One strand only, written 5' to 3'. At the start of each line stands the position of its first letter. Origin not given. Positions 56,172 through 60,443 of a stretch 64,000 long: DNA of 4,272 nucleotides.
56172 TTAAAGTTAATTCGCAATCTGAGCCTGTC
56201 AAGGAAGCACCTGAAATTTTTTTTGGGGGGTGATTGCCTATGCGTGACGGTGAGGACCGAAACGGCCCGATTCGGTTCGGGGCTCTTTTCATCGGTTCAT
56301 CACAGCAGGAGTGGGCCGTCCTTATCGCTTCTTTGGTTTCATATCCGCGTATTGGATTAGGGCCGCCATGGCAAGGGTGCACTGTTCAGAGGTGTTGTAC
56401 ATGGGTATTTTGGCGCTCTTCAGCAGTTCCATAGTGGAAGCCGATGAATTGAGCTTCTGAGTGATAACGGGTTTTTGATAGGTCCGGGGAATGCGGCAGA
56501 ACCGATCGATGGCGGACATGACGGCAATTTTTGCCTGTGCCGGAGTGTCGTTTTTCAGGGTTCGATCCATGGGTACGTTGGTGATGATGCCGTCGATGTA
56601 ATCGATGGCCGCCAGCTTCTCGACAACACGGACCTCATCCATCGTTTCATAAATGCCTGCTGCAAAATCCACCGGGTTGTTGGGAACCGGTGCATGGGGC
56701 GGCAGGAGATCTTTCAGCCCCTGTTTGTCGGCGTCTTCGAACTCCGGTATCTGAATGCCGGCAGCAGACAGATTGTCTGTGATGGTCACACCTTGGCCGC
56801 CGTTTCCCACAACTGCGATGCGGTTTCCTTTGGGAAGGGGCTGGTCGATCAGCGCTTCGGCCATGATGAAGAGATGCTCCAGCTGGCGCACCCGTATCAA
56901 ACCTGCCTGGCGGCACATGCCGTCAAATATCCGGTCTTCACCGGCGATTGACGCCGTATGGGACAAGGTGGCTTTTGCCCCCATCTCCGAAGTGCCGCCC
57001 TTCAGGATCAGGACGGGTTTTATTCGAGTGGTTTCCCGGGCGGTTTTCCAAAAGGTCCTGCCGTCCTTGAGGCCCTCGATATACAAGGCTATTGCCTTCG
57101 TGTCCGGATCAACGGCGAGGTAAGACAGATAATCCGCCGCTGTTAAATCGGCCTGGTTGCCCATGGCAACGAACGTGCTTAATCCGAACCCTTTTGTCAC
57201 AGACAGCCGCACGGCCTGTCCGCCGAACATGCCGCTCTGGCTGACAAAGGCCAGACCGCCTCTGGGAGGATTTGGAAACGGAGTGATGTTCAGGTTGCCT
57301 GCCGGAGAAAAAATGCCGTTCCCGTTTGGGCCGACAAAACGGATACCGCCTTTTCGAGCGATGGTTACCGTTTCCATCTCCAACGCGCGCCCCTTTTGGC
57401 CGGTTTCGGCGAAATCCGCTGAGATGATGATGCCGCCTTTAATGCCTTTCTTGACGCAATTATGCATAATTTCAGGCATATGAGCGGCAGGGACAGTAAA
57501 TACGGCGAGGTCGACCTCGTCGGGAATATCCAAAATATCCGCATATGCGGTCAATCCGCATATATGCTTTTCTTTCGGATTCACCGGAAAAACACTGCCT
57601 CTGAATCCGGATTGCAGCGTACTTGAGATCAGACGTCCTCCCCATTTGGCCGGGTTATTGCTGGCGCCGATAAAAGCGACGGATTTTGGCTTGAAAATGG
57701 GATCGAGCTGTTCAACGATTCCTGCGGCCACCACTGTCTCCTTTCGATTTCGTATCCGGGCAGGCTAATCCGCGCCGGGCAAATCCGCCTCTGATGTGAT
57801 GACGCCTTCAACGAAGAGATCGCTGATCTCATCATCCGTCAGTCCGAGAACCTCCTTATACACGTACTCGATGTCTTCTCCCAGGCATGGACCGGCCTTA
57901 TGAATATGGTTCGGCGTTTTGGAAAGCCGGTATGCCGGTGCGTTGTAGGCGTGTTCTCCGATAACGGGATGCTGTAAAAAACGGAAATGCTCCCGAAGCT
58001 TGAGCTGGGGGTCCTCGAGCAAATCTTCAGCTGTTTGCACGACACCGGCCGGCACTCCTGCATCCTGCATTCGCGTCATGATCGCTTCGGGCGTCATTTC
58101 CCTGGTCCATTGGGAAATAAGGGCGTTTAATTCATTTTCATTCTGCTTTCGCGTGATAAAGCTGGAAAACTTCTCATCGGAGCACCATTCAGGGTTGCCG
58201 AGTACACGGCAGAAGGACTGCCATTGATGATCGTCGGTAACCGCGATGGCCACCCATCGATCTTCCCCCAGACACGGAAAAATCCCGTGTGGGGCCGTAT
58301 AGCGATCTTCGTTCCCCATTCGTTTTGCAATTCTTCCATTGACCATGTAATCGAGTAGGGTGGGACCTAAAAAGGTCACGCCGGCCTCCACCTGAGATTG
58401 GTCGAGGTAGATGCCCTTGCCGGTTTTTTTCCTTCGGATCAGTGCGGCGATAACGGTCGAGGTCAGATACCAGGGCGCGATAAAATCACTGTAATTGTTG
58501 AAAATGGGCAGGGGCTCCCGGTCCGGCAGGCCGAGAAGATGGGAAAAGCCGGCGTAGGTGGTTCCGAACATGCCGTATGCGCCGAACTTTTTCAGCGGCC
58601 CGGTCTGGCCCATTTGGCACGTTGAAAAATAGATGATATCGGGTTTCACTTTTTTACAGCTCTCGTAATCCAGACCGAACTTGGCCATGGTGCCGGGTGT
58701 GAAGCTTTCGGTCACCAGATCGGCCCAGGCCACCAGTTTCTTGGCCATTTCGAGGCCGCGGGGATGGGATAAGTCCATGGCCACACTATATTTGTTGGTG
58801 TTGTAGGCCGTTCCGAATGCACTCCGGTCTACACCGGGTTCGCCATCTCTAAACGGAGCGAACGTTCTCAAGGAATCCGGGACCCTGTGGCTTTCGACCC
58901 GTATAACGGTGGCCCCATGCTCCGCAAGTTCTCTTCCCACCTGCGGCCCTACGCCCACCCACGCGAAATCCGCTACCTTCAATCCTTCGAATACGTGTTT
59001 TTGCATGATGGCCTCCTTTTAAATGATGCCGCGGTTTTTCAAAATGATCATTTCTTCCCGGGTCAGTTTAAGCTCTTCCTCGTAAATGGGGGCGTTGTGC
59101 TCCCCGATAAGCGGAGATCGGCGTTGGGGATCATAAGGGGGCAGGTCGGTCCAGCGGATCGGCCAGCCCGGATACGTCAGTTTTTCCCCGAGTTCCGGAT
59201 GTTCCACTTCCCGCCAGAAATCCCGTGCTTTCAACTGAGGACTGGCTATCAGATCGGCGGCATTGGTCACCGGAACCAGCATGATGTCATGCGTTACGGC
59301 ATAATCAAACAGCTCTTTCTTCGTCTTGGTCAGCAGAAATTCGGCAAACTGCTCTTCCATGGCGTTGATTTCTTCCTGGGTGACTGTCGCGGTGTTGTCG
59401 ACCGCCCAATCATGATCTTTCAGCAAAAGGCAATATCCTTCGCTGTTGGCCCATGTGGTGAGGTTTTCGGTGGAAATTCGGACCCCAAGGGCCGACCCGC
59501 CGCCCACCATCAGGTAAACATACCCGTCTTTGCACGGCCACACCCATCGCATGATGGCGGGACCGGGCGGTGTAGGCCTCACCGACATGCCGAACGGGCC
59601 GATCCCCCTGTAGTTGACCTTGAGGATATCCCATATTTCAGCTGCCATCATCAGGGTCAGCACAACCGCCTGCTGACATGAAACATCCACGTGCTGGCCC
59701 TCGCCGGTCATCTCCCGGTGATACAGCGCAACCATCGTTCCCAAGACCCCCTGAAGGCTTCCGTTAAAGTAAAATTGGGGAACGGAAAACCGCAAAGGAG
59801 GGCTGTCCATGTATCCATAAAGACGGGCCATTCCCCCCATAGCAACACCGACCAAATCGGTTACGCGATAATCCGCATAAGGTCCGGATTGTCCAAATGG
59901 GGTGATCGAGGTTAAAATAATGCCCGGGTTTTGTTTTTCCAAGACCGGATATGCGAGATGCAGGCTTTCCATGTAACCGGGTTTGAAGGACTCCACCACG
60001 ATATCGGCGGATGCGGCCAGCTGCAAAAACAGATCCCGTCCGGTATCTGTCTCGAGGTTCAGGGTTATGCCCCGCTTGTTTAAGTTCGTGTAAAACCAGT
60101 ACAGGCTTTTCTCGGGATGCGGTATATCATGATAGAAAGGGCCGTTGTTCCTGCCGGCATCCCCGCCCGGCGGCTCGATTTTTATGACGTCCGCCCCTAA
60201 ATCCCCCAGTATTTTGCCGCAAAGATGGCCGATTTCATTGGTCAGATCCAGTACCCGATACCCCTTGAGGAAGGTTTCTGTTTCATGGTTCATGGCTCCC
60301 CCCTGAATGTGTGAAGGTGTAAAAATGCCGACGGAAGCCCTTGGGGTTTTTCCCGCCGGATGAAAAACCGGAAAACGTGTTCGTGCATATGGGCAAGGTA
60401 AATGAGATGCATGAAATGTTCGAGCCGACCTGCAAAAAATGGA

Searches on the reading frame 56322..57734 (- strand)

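Call 17: search_protein_families(library=ncbifam, proteins=[window:56322-57734:-], max_evalue=0.00001)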
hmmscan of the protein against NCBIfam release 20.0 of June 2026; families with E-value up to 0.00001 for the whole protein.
window:56322-57734:- (470 aa): 6 families
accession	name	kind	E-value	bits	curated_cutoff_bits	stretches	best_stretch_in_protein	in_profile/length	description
TIGR02717.1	AcCoA-syn-alpha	equivalog_domain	2.2e-119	399.1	567.15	1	10-462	1-446/447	acetate--CoA ligase alpha subunit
NF045494.1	AcCoALig_Archglob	equivalog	1.2e-98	331.3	1200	1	7-463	215-663/665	acetate--CoA ligase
NF045493.1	HydDutCoALig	equivalog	1.2e-81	275.3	1300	1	12-464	5-451/698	4-hydroxybutyrate--CoA ligase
NF045492.1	HydPropCoALig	equivalog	6.9e-81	272.6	1300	1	9-464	247-698/700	3-hydroxypropionate--CoA ligase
NF004230.0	PRK05678.1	equivalog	2.3e-10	40.2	336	1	73-218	65-207/291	succinate--CoA ligase subunit alpha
TIGR01019.1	sucCoAalpha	subfamily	9.6e-09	35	353.2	1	74-220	64-207/286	succinate--CoA ligase subunit alpha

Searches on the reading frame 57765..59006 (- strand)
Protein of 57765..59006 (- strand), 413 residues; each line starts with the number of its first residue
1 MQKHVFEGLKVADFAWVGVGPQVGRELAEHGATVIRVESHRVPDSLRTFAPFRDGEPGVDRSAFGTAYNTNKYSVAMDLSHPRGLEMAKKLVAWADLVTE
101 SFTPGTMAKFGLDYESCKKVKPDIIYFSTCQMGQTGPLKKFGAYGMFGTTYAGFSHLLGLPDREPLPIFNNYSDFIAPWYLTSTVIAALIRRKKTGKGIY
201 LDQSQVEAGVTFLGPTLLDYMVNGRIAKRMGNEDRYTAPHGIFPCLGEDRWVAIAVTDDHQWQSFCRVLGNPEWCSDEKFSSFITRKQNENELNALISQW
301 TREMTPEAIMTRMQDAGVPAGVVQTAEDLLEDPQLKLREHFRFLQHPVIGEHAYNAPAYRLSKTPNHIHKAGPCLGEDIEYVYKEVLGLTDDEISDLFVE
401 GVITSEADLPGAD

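Call 55: search_protein_families(library=ncbifam, proteins=[window:57765-59006:-], max_evalue=1e-8)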
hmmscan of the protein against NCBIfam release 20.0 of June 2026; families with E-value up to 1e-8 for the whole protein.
window:57765-59006:- (413 aa): 7 families
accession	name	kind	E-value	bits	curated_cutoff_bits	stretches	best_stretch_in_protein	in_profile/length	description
NF052585.1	SucGlutTfsCaiB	equivalog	1.1e-63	215.2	750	1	4-386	6-388/394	succinate--glutarate CoA-transferase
NF008511.0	PRK11430.1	equivalog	5.9e-53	180.3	522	1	3-338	7-335/381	CoA:oxalate CoA-transferase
NF003809.0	PRK05398.1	subfamily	1.2e-48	165.7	442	2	5-208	4-203/416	formyl-CoA transferase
TIGR03253.1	oxalate_frc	equivalog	3.3e-48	164.4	504.2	2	6-208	4-202/416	formyl-CoA transferase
NF041294.1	Scnl_mescCoAtase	equivalog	7.1e-43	147.2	700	1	7-380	5-377/381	succinyl-CoA:mesaconate CoA-transferase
NF002914.1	PRK03525.1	equivalog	7.2e-27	94.3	413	1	6-404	10-398/400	L-carnitine CoA-transferase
TIGR04253.1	mesacon_CoA_iso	equivalog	1.1e-15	57.6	725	1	5-404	2-401/403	2-methylfumaryl-CoA isomerase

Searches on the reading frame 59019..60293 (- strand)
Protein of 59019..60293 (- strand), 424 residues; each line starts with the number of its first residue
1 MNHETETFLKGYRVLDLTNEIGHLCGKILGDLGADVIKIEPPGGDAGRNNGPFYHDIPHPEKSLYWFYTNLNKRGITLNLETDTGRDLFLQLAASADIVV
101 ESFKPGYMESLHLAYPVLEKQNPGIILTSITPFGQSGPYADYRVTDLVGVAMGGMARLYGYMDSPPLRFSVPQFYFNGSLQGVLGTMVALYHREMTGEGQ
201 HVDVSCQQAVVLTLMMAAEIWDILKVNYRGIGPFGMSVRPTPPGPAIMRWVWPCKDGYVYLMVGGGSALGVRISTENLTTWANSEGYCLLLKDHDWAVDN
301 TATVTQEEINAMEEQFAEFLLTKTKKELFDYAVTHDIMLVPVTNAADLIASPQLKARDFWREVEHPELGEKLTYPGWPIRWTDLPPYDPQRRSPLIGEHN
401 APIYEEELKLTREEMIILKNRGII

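Call 55: search_protein_families(library=ncbifam, proteins=[window:59019-60293:-], max_evalue=1e-8)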
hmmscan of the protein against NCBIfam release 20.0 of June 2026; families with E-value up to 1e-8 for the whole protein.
window:59019-60293:- (424 aa): 7 families
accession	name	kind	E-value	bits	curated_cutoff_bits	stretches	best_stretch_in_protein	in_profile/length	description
NF003809.0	PRK05398.1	subfamily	1.7e-55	188.3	442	2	7-211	3-205/416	formyl-CoA transferase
TIGR03253.1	oxalate_frc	equivalog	4.3e-53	180.5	504.2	2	8-211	3-204/416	formyl-CoA transferase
NF041294.1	Scnl_mescCoAtase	equivalog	1.4e-51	175.8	700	2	9-211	4-211/381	succinyl-CoA:mesaconate CoA-transferase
NF052585.1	SucGlutTfsCaiB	equivalog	3.9e-44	150.8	750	1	5-407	4-388/394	succinate--glutarate CoA-transferase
NF008511.0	PRK11430.1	equivalog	1.2e-36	126.7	522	1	2-213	3-211/381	CoA:oxalate CoA-transferase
NF002914.1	PRK03525.1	equivalog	2.8e-19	69.3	413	1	11-364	12-340/400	L-carnitine CoA-transferase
TIGR04253.1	mesacon_CoA_iso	equivalog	8.2e-17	61.3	725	1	9-213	3-200/403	2-methylfumaryl-CoA isomerase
